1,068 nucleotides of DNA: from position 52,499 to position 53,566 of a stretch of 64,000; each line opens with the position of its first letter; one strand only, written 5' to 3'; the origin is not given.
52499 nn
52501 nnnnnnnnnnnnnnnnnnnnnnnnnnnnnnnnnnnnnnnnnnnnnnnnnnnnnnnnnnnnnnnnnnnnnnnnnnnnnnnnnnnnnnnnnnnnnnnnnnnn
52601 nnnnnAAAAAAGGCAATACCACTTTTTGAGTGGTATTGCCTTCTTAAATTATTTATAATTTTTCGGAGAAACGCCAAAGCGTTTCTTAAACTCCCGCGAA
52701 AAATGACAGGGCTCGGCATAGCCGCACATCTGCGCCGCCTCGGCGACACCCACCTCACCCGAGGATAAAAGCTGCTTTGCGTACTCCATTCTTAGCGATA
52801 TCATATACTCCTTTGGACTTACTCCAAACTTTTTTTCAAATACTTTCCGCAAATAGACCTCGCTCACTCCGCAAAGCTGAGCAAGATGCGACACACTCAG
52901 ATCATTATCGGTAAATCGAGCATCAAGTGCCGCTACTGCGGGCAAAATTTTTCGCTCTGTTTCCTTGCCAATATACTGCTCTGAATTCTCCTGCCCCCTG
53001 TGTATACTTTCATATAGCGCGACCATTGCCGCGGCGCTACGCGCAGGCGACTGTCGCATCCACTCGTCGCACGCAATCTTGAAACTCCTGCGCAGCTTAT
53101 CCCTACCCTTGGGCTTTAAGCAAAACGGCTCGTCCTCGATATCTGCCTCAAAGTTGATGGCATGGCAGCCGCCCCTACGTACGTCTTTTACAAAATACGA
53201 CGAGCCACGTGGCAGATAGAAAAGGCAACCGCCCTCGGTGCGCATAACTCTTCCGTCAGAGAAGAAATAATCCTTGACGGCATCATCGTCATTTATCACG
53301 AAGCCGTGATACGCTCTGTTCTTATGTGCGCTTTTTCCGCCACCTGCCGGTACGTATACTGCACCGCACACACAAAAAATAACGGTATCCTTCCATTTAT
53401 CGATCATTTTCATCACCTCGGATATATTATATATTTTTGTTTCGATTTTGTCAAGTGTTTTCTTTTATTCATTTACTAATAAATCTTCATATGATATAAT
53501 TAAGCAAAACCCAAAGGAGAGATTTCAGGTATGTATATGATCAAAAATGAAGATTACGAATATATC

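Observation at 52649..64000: Uncharacterised glycyl-radical-enzyme cluster: two GRE paralogs, one activase, two FAD oxidoreductases, an M14-like protein, a propeller protein and two AraC regulators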

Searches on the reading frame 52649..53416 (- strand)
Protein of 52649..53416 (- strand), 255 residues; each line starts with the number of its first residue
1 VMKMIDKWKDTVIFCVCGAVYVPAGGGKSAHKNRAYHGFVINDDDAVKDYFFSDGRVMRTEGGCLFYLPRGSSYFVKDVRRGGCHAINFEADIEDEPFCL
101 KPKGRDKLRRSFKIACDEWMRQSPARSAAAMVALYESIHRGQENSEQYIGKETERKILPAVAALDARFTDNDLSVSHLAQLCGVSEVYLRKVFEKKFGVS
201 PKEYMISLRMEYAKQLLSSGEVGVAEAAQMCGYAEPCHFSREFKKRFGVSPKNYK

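Call 7: search_protein_families(library=pfam, proteins=[window:52649-53416:-], max_evalue=0.01)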
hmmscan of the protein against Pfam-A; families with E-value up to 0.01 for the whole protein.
window:52649-53416:- (255 aa): 3 families
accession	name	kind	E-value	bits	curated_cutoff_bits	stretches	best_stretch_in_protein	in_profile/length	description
PF12833.13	HTH_18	-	1.1e-21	77.4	33.6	1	178-254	1-77/80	Helix-turn-helix domain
PF00165.29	HTH_AraC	-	2.2e-16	60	26.6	2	169-204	6-40/42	Bacterial regulatory helix-turn-helix proteins, AraC family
PF03683.19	UPF0175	-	0.0038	17.3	27.9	0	199-246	11-57/75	Uncharacterised protein family (UPF0175)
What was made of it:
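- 52649..53416 (-): AraC1: AraC/XylS-family regulator, divergent from GRE1. It is the conserved partner of the GRE1 cassette. HTH_18 E=1e-21 and HTH_AraC (call 7).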

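Call 8: search_protein_families(library=ncbifam, proteins=[window:52649-53416:-], max_evalue=0.01)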
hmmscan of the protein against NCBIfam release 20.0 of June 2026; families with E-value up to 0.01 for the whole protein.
window:52649-53416:- (255 aa): 33 families (the best 25 are shown)
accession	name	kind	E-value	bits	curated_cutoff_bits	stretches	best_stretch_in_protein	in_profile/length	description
TIGR04094.1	adjacent_YSIRK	equivalog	1.7e-17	63.5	200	1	171-255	300-383/383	YSIRK-targeted surface antigen transcriptional regulator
NF052371.1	TransRegGbdRPseu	equivalog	1.4e-15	57.2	480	1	151-253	221-322/365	choline metabolism transcriptional regulator GbdR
NF007860.0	PRK10572.1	equivalog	1.4e-14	53.6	208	1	106-255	134-282/292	arabinose operon transcriptional regulator AraC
NF049932.1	TranspRegBtr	equivalog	1e-13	50.7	900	1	168-254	176-262/531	bacillibactin transport transcriptional regulator Btr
NF006902.0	PRK09393.1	equivalog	2.1e-13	50.2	425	1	154-255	218-319/327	transcriptional regulator FtrA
NF047788.1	TransRegPocR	equivalog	1e-12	48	500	1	131-255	166-288/296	transcriptional regulator PocR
NF010028.0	PRK13503.1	equivalog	9.5e-12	44.9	288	1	142-253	158-268/278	HTH-type transcriptional activator RhaS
NF047455.1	TF_Staph_AryK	equivalog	1.5e-11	43.3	850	1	153-255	154-256/759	transcriptional regulator AryK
NF007243.0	PRK09685.1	equivalog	2.4e-11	43.6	199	1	128-255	175-299/303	transcriptional regulator FeaR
NF041686.2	ant_diox_reg_AndR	equivalog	1.8e-10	40.9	350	1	162-252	224-315/321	anthranilate 1,2-dioxygenase regulatory protein AndR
NF049968.1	QhpR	equivalog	5.5e-10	38.9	250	1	163-255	193-284/284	AraC-like transcriptional regulator QhpR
TIGR02297.1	HpaA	equivalog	5.6e-10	38.9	274.65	1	128-255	158-285/287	4-hydroxyphenylacetate catabolism regulatory protein HpaA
NF033869.1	viru_reg_Rsp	equivalog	6.4e-10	38.1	400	1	170-255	161-246/701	AraC family transcriptional regulator Rsp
NF010026.0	PRK13501.1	equivalog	9e-09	34.9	363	1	173-255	193-275/290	HTH-type transcriptional activator RhaR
NF007693.0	PRK10371.1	equivalog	3.8e-08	32.9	253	1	166-255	208-297/309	transcriptional regulator MelR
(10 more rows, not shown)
